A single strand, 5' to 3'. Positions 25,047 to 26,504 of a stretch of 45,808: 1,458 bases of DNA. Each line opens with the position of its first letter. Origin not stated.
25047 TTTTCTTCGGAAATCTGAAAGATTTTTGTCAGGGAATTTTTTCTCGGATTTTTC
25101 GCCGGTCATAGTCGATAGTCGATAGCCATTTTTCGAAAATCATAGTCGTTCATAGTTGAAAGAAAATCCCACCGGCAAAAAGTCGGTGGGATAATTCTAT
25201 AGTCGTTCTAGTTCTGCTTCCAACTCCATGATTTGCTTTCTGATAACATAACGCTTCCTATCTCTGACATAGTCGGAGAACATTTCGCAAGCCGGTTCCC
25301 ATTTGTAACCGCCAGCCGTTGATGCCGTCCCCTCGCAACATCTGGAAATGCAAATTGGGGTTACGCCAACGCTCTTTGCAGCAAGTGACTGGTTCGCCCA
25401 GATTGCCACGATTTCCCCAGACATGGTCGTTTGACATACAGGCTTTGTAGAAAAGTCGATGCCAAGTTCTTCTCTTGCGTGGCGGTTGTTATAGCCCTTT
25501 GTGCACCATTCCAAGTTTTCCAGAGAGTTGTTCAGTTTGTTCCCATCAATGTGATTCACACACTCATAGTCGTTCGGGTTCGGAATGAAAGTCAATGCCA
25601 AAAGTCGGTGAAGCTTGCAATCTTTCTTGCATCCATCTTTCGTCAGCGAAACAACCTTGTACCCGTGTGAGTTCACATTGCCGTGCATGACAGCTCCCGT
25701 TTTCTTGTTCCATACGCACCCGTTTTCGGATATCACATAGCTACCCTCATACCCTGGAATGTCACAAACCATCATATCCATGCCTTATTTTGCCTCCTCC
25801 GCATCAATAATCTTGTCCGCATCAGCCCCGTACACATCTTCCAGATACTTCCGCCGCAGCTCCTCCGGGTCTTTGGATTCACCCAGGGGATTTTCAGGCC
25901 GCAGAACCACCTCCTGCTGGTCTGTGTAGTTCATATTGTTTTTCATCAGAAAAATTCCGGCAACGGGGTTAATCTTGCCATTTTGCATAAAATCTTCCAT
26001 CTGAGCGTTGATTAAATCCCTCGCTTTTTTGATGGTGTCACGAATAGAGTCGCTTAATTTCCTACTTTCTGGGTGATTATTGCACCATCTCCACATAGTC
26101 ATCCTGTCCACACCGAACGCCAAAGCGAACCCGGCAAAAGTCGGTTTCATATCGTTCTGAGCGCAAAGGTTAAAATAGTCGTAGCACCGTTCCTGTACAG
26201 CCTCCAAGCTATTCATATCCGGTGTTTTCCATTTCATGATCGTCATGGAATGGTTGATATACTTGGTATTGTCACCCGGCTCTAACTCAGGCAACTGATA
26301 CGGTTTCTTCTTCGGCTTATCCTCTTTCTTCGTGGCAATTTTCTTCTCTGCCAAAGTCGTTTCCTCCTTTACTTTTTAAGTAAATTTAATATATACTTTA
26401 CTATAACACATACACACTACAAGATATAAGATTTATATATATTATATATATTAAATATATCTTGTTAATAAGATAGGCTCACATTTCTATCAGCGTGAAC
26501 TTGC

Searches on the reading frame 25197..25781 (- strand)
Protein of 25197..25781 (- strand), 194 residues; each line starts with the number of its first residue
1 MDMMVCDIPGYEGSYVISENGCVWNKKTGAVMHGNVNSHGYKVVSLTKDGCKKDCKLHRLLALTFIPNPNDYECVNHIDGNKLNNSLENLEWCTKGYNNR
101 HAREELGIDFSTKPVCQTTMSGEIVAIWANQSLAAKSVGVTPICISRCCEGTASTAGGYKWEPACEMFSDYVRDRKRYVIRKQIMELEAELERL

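Call 3: search_protein_families(library=pfam, proteins=[window:25197-25781:-], max_evalue=0.1)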
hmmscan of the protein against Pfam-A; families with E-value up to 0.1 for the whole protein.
window:25197-25781:- (194 aa): 2 families
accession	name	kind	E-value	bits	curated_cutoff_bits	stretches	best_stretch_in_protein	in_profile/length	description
PF13392.12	HNH_3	-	8.7e-09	35.3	24.8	1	56-100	2-46/46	HNH endonuclease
PF07463.16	NUMOD4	-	4.2e-07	30.5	23.4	1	7-47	5-49/49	NUMOD4 motif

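Call 4: search_protein_families(library=phrogs, proteins=[window:25197-25781:-], max_evalue=0.01)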
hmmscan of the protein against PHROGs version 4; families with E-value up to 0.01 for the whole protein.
window:25197-25781:- (194 aa): 16 families
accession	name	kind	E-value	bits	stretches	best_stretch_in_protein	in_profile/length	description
phrog_59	-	DNA, RNA and nucleotide metabolism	1.4e-43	150.8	1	1-169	136-284/423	HNH endonuclease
phrog_959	-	DNA, RNA and nucleotide metabolism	1.2e-30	107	1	1-106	4-110/138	HNH endonuclease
phrog_1492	-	DNA, RNA and nucleotide metabolism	4.3e-18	66.7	1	7-103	49-160/414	HNH endonuclease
phrog_37683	-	unknown function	1.2e-14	55.1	1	14-104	120-210/279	-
phrog_99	-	DNA, RNA and nucleotide metabolism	4.8e-13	50.5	1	21-102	125-205/383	HNH endonuclease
phrog_17657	-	DNA, RNA and nucleotide metabolism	8.5e-10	39.7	1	16-95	80-167/168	HNH endonuclease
phrog_15471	-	DNA, RNA and nucleotide metabolism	7.8e-06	26.8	1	37-118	14-97/183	HNH endonuclease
phrog_7545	-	DNA, RNA and nucleotide metabolism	2.3e-05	25.6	1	36-104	63-136/160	HNH endonuclease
phrog_826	-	DNA, RNA and nucleotide metabolism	0.00023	21.8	1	34-117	90-170/281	HNH endonuclease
phrog_14913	-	DNA, RNA and nucleotide metabolism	0.00028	22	1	72-98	58-84/149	HNH endonuclease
phrog_4578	-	DNA, RNA and nucleotide metabolism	0.00038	21.4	1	73-100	30-57/130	HNH endonuclease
phrog_21964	-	DNA, RNA and nucleotide metabolism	0.0013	19.4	1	35-101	144-211/244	HNH endonuclease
phrog_20162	-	DNA, RNA and nucleotide metabolism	0.0016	19.8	1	88-162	20-80/88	HNH endonuclease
phrog_10730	-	DNA, RNA and nucleotide metabolism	0.002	18.9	1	58-105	96-144/234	HNH endonuclease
phrog_26165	-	unknown function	0.0042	18.5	1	143-177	49-83/103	-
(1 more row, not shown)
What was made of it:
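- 25197..25781 (-): Free-standing HNH homing endonuclease (194 aa), itself an insertion. HNH_3 plus NUMOD4 (call 3). phrog_59 1.4e-43 (call 4).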

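Call 9: search_protein_families(library=padloc, proteins=[window:25197-25781:-], max_evalue=0.01)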
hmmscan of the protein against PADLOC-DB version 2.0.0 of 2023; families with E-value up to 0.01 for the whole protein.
window:25197-25781:- (194 aa): 2 families
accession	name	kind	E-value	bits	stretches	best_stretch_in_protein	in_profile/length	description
PDLC03687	HEase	-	6.4e-28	95.9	1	7-161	5-169/178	homing endonuclease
PDLC03672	HEase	-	1.3e-12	45.9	1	13-121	13-126/199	homing endonuclease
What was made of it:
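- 25197..25781 (-): PADLOC HEase 6.4e-28 (call 9).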

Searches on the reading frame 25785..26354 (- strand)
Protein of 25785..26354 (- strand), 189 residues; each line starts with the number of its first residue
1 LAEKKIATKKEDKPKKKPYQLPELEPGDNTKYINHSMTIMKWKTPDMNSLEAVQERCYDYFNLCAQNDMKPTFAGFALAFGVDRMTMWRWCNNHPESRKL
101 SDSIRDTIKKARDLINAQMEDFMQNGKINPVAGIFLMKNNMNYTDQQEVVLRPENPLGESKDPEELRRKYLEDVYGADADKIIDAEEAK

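Call 10: search_protein_families(library=pfam, proteins=[window:25785-26354:-], max_evalue=0.001)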
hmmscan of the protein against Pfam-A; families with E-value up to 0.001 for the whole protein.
window:25785-26354:- (189 aa): 2 families
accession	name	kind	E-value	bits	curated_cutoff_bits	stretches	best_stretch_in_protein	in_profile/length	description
PF16677.11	GP3_package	-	4.8e-12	46.4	29.4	1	46-149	5-105/105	DNA-packaging protein gp3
PF13022.12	HTH_Tnp_1_2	-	0.0001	22.9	27.9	1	48-149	6-105/122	Helix-turn-helix of insertion element transposase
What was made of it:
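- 25785..26354 (-): terS (small terminase), right-hand conserved flank. Pfam GP3_package 4.8e-12 (call 10).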
